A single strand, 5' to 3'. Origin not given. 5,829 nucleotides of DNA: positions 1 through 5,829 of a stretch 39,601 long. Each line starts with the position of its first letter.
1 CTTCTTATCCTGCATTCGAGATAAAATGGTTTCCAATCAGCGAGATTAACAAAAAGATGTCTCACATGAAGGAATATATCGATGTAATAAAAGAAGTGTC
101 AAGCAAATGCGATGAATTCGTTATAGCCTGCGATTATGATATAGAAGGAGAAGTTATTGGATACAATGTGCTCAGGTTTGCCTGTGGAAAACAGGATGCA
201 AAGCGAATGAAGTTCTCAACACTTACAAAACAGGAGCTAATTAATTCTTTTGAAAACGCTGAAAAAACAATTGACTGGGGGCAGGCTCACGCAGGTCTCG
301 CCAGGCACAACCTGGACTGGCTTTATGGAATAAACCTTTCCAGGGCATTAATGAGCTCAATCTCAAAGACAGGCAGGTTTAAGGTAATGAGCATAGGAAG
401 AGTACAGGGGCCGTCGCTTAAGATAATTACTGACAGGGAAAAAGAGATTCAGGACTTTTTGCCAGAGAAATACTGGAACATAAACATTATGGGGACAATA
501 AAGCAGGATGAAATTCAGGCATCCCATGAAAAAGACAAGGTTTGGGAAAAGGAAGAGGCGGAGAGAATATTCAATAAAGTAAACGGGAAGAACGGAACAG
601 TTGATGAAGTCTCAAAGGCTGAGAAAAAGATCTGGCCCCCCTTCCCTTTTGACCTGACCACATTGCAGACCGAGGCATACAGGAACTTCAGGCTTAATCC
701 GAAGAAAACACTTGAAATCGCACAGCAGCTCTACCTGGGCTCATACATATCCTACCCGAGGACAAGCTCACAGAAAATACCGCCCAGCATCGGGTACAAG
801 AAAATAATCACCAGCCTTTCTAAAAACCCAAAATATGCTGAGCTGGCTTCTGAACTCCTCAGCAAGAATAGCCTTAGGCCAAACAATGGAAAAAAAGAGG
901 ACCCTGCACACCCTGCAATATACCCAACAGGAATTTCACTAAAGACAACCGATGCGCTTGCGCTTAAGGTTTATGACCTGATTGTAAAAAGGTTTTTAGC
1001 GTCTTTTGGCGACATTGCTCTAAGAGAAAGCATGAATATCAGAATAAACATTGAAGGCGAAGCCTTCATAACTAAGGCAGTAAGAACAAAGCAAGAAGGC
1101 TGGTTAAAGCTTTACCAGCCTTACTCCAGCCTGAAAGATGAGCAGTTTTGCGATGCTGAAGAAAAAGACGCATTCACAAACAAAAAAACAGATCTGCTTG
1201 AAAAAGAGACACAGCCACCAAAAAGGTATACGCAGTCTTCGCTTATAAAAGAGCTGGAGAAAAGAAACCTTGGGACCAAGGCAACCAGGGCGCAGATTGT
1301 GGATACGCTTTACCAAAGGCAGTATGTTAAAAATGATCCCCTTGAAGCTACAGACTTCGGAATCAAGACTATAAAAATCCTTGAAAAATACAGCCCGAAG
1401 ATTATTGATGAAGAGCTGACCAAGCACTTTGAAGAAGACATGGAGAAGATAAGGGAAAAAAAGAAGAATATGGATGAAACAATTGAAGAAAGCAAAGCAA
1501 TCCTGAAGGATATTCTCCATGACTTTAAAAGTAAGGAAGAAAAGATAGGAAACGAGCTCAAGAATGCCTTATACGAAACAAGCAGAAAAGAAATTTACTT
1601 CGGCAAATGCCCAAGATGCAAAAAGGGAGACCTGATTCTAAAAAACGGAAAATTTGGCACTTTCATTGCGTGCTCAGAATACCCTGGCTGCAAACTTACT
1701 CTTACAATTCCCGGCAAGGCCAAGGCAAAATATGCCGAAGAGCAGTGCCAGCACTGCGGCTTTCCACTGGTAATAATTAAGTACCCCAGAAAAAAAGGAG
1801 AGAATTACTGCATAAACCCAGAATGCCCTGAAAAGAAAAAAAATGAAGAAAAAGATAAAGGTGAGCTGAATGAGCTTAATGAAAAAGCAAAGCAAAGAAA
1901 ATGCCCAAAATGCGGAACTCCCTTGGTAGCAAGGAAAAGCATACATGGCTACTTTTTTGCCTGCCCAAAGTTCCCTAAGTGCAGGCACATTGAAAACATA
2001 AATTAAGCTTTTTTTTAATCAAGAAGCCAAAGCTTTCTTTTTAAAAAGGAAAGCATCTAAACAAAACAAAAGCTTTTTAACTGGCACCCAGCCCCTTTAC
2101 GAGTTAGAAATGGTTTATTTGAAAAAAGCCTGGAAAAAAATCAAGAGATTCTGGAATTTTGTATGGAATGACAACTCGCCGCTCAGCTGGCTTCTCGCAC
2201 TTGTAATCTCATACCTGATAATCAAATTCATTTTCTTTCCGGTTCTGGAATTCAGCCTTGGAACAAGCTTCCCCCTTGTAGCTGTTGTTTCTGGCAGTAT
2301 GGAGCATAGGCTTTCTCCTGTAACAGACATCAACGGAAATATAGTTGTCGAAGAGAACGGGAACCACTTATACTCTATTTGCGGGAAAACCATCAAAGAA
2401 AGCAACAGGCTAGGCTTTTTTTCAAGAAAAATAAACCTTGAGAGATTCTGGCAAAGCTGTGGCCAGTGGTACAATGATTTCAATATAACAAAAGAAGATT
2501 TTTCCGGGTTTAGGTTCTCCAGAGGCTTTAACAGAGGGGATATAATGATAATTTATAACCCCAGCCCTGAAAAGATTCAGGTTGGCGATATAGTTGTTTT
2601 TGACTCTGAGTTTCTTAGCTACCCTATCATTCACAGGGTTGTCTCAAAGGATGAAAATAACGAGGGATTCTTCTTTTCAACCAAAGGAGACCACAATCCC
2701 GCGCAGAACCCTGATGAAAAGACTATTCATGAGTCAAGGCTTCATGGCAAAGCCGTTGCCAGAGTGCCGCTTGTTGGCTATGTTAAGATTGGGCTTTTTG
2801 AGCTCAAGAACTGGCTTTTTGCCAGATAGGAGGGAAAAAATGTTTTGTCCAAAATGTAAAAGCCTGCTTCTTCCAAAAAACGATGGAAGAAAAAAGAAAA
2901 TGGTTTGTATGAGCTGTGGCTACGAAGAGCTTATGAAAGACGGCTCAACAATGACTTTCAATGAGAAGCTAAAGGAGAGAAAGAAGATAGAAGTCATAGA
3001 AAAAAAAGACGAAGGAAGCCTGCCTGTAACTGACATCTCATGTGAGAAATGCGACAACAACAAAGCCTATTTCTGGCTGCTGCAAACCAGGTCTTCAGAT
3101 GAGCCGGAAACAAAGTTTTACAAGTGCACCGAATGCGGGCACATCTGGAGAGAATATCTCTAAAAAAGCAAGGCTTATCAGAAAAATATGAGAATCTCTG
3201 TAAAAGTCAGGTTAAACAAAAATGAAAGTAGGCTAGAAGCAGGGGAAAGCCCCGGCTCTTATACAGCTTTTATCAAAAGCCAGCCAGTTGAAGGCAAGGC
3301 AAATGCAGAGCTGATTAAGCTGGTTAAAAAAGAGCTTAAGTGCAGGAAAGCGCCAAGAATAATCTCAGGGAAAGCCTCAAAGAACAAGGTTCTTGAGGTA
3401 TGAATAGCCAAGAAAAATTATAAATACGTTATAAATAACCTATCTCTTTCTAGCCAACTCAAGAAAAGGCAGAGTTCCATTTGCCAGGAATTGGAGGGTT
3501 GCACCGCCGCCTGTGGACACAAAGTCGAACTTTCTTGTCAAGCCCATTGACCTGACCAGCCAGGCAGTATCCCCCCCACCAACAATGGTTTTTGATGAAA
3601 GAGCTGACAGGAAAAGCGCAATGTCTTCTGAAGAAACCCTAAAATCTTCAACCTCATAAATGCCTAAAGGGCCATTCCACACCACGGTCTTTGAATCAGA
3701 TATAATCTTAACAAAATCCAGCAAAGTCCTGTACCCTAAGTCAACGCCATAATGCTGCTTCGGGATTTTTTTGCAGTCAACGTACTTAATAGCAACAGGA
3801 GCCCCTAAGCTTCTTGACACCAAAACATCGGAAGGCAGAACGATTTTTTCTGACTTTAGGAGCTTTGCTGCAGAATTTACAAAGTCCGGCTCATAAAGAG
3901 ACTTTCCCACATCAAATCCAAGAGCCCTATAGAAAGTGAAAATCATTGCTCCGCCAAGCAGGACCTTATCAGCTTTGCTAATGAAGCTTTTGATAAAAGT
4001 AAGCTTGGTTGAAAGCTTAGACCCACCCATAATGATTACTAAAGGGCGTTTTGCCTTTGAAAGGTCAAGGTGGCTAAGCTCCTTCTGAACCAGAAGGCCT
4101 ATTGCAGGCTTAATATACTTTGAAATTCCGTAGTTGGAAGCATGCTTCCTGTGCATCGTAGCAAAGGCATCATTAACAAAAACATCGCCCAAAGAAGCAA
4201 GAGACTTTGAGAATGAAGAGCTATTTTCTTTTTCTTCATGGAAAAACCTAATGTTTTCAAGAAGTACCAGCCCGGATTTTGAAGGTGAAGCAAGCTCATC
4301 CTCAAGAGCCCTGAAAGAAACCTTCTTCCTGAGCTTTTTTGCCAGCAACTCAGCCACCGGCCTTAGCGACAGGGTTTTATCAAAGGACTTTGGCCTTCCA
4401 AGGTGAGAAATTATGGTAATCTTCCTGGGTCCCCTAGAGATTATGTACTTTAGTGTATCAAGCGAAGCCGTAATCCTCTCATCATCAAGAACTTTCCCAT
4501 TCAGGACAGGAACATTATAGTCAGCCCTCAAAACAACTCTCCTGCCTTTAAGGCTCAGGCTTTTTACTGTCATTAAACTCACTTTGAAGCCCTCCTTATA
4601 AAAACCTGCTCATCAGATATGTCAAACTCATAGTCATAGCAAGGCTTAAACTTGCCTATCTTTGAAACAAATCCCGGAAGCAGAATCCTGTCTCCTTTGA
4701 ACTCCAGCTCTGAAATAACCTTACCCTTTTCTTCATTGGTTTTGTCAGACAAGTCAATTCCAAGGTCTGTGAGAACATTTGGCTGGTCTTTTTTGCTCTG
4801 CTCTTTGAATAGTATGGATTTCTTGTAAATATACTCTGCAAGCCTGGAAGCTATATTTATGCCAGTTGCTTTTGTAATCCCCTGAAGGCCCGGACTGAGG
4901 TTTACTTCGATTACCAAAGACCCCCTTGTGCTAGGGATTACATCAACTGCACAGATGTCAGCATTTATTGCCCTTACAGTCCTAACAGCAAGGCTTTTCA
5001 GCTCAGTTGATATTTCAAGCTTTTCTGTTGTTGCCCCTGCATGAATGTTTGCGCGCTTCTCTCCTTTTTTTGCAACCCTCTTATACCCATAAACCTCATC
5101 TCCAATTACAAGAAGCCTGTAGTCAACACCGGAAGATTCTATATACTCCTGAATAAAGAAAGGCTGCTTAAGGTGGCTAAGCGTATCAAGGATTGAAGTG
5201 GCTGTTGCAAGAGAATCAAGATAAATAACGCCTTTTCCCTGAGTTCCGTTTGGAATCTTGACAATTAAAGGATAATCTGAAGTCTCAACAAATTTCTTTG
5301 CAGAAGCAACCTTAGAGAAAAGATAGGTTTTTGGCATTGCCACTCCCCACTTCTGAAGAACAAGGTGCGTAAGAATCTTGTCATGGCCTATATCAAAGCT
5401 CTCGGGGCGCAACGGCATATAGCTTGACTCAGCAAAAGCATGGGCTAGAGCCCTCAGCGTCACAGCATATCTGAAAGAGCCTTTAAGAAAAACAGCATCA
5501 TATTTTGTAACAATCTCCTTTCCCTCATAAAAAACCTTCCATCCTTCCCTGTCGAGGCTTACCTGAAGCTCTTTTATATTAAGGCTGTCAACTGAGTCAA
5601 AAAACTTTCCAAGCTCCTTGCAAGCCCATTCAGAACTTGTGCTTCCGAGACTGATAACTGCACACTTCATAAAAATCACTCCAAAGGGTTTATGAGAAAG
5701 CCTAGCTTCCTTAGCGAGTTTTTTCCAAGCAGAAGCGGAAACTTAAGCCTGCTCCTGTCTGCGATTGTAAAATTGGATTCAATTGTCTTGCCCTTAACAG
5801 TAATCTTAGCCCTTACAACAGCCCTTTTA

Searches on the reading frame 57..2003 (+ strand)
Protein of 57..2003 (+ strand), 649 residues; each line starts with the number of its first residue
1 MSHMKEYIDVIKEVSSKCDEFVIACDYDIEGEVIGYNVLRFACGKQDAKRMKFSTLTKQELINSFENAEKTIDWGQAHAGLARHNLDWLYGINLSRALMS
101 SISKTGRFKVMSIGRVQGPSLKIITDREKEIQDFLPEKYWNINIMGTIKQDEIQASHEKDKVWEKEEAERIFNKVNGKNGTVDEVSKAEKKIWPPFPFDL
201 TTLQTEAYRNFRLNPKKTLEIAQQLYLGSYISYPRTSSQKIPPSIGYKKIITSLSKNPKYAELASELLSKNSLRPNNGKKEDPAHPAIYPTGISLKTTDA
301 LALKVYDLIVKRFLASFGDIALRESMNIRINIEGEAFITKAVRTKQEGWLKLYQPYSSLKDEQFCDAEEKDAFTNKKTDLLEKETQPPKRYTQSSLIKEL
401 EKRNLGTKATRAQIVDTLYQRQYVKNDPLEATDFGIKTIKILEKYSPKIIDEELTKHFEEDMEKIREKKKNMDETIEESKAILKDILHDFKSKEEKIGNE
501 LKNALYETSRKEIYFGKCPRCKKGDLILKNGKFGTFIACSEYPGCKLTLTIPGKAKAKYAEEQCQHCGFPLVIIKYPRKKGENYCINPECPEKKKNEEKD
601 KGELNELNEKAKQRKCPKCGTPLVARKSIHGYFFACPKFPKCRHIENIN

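Call 58: search_protein_families(library=pfam, proteins=[window:57-2003:+], max_evalue=0.001)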
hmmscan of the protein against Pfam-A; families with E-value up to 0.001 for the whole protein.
window:57-2003:+ (649 aa): 3 families
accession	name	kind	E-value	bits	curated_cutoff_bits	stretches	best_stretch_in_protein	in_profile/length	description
PF01131.25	Topoisom_bac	-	9.1e-118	394.3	35.1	1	73-476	3-410/411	DNA topoisomerase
PF01396.24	Zn_ribbon_Top1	-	8.8e-21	73.9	32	2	516-552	2-37/39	Topoisomerase DNA binding C4 zinc finger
PF01751.28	Toprim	-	1.4e-06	28.9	23.1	1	4-55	42-95/96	Toprim domain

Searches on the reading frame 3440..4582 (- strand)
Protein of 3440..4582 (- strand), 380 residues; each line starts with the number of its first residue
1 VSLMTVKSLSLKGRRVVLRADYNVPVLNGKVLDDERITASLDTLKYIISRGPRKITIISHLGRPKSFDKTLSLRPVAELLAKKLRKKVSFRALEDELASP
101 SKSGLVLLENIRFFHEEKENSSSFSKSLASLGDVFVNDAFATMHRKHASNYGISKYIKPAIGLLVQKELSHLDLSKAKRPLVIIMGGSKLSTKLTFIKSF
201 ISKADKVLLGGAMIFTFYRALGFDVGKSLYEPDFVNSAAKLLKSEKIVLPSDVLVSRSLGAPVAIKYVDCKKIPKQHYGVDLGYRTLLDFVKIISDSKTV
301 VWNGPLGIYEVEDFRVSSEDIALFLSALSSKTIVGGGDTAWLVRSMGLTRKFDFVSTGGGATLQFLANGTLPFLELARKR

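Call 58: search_protein_families(library=pfam, proteins=[window:3440-4582:-], max_evalue=0.001)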
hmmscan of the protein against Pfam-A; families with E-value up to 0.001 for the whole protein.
window:3440-4582:- (380 aa): 1 family
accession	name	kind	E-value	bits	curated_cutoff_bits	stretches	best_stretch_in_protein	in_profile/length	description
PF00162.24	PGK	-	1.8e-114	383.1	27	1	6-367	1-377/379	Phosphoglycerate kinase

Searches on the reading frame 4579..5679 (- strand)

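Call 58: search_protein_families(library=pfam, proteins=[window:4579-5679:-], max_evalue=0.001)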
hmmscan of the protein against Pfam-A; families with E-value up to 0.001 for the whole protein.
window:4579-5679:- (366 aa): 7 families
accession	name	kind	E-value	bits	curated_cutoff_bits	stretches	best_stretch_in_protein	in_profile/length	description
PF08443.16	RimK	-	3.3e-44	151.2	21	1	99-284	2-188/188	RimK-like ATP-grasp domain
PF02955.21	GSH-S_ATP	-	7.4e-14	52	23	1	106-262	3-163/175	Prokaryotic glutathione synthetase, ATP-grasp domain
PF02655.19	ATP-grasp_3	-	1.1e-06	29.2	23.2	1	100-260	3-154/160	ATP-grasp domain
PF14397.11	ATPgrasp_ST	-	0.00011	22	31.4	0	98-182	19-122/278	Sugar-transfer associated ATP-grasp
PF07478.18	Dala_Dala_lig_C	-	0.00023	21.2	24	0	125-266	26-179/204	D-ala D-ala ligase C-terminus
PF02750.19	Synapsin_C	-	0.00036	20.6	22.5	1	127-258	42-173/203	Synapsin, ATP binding domain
PF14398.11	ATPgrasp_YheCD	-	0.00051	19.8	26.8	0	114-158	28-71/255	YheC/D like ATP-grasp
